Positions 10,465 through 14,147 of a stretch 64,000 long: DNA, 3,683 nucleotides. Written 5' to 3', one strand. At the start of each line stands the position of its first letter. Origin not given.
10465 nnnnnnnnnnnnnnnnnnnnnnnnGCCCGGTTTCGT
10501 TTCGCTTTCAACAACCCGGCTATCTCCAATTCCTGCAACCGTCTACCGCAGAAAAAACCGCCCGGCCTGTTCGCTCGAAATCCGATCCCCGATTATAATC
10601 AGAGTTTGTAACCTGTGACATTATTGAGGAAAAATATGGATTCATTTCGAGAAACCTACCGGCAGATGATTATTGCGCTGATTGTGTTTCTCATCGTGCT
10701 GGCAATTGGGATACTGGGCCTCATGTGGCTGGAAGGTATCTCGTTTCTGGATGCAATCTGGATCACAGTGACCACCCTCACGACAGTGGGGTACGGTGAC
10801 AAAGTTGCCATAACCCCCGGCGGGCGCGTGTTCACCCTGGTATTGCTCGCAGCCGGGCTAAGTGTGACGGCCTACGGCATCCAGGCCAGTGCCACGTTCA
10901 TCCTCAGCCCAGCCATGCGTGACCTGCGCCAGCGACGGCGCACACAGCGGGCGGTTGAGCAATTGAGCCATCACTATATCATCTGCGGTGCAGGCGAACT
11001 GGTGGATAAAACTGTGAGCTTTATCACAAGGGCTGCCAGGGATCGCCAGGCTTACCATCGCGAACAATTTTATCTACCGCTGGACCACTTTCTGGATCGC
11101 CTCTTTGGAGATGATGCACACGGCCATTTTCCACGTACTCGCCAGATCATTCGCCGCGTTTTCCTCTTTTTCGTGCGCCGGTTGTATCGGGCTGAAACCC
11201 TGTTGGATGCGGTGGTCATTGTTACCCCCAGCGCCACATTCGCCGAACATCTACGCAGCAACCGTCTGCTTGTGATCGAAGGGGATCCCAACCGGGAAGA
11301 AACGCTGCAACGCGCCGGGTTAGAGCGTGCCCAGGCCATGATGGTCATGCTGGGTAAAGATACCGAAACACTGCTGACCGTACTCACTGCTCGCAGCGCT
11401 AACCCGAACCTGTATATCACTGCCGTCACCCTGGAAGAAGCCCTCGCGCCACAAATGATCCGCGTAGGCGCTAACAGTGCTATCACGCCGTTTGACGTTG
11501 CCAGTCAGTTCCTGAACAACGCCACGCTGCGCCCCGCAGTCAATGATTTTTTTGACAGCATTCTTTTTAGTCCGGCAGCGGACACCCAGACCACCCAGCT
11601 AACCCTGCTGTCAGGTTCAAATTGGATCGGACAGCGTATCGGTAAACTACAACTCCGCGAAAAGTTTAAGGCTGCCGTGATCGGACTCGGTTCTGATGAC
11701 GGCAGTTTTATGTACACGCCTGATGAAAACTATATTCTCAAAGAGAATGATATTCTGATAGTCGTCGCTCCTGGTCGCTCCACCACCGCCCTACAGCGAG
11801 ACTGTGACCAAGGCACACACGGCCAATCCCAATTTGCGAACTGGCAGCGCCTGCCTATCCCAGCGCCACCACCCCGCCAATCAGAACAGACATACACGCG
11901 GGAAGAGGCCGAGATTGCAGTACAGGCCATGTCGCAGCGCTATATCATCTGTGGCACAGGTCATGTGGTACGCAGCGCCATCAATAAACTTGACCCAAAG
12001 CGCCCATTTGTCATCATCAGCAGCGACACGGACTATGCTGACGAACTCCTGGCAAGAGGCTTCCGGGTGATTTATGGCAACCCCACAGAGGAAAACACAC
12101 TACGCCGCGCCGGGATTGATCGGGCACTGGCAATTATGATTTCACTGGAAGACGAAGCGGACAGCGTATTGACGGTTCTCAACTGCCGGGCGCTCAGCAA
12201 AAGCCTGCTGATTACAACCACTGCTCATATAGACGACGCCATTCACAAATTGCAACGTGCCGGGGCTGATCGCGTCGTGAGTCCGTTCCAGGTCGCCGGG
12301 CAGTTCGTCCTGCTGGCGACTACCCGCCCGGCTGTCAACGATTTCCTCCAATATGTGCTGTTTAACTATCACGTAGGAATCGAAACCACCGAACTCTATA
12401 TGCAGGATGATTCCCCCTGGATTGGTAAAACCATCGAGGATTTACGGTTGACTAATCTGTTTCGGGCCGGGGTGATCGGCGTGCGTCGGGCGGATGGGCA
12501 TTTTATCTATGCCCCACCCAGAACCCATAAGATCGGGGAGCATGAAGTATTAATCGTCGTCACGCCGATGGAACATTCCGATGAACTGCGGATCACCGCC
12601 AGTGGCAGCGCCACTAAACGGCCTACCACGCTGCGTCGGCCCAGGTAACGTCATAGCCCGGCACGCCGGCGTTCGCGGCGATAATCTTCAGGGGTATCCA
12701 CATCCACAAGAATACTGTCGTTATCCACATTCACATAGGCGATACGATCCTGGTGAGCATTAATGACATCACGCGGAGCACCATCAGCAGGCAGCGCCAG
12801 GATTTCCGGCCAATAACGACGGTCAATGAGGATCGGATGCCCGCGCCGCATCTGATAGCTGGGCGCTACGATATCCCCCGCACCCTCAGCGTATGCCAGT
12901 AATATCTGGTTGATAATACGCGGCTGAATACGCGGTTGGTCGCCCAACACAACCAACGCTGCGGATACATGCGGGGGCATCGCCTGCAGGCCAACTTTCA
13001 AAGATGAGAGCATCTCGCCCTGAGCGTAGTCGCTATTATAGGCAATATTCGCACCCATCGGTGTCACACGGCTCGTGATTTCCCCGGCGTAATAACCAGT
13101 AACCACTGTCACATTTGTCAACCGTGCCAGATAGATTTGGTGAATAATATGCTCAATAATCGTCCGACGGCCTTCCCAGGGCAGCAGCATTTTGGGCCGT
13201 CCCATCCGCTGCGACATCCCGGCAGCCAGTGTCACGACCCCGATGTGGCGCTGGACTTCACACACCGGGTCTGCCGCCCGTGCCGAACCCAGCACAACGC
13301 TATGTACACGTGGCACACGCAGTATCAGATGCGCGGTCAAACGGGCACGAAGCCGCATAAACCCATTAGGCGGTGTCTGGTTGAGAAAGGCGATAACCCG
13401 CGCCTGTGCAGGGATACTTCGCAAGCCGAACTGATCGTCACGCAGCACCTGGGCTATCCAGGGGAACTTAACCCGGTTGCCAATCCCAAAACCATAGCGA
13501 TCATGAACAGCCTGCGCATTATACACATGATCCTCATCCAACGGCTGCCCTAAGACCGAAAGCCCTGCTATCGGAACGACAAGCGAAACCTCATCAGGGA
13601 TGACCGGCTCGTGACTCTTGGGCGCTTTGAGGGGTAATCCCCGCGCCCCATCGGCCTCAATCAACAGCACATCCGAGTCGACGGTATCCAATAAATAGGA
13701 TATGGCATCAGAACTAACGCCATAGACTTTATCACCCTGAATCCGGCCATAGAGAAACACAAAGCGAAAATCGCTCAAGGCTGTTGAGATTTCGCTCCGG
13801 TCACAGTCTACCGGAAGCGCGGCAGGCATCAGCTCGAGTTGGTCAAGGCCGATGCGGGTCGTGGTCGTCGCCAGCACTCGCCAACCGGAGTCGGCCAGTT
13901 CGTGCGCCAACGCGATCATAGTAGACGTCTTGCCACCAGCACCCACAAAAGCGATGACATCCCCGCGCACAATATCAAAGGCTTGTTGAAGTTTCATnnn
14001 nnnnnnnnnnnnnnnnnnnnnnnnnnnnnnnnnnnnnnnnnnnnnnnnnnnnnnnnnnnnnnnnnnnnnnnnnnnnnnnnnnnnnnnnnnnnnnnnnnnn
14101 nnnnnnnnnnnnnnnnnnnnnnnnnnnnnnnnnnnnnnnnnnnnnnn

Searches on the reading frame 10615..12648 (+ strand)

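Call 92: search_protein_families(library=pfam, proteins=[window:10615-12648:+], max_evalue=0.00001)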
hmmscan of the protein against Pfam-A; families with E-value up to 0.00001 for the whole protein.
window:10615-12648:+ (677 aa): 5 families
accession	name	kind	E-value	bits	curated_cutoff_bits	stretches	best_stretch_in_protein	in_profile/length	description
PF02254.24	TrkA_N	-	7.3e-44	149.2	23.8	2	443-557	1-116/116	TrkA-N domain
PF02080.26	TrkA_C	-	1.1e-19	70.5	27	2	328-390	3-63/71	TrkA-C domain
PF07885.22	Ion_trans_2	-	1.8e-12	47.4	22.5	1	24-96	2-77/79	Ion channel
PF22614.2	Slo-like_RCK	-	1.2e-08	35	24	0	186-266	20-115/119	Calcium-activated potassium channel slowpoke-like RCK domain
PF06241.17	Castor_Poll_mid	-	2.8e-08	34.1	26.7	0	346-394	47-97/104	Castor and Pollux, part of voltage-gated ion channel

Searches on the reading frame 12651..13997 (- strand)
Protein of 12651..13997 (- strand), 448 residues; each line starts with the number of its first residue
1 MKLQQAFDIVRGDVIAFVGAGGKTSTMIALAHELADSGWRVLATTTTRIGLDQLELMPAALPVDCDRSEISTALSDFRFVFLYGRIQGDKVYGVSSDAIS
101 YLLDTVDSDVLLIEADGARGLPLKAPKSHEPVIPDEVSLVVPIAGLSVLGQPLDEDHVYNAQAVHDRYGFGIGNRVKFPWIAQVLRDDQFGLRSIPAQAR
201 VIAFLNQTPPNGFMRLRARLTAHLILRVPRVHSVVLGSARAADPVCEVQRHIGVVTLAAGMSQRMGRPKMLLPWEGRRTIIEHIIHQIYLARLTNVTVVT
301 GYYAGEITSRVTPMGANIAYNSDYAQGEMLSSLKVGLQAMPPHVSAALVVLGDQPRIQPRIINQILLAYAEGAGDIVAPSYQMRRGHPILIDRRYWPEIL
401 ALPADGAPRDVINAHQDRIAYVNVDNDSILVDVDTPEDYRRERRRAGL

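Call 92: search_protein_families(library=pfam, proteins=[window:12651-13997:-], max_evalue=0.00001)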
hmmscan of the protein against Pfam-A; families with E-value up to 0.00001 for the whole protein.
window:12651-13997:- (448 aa): 2 families
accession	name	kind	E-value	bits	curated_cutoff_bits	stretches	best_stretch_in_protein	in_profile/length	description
PF19842.5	YqeC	-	4e-39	134.6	27.6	1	15-161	1-144/145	YqeC protein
PF12804.13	NTP_transf_3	-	2.1e-33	116.2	27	1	255-417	2-158/160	MobA-like NTP transferase domain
